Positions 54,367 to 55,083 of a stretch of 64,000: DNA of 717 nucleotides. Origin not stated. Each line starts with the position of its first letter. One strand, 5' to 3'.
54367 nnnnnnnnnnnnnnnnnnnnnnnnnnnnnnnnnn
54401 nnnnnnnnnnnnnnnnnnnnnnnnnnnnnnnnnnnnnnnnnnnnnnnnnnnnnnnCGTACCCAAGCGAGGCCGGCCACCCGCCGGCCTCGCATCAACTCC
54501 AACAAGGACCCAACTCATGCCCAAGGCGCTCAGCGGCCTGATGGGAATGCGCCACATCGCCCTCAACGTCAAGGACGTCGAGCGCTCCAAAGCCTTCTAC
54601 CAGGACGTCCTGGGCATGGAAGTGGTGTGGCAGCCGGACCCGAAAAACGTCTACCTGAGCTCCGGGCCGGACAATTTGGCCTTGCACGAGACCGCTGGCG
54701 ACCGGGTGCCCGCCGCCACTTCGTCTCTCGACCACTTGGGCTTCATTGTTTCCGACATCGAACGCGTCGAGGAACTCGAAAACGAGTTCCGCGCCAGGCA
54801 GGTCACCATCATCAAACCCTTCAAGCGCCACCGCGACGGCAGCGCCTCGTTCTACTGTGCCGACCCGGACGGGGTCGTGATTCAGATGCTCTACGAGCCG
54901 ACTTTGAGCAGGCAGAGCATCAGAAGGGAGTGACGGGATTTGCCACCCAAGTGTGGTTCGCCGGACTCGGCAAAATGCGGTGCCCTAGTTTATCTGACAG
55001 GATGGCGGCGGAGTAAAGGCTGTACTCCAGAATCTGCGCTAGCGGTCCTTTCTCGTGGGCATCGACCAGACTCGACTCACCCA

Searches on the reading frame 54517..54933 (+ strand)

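Call 84: search_protein_families(library=pfam, proteins=[window:54517-54933:+], max_evalue=0.001)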
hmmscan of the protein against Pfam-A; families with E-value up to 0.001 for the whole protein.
window:54517-54933:+ (138 aa): 5 families
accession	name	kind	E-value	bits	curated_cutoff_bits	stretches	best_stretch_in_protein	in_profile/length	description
PF00903.31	Glyoxalase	-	2.5e-21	76.7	20.6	1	11-123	2-120/121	Glyoxalase/Bleomycin resistance protein/Dioxygenase superfamily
PF22677.2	Ble-like_N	-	3.6e-08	33.5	24.5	1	13-48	4-39/41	Bleomycin resistance protein-like N-terminal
PF12681.13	Glyoxalase_2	-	1.1e-07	32.2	30.1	1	13-123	3-112/118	Glyoxalase-like domain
PF18029.7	Glyoxalase_6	-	2.4e-06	28.6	23.6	1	14-121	2-102/106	Glyoxalase-like domain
PF13669.12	Glyoxalase_4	-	6e-05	23.7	27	1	12-87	1-86/109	Glyoxalase/Bleomycin resistance protein/Dioxygenase superfamily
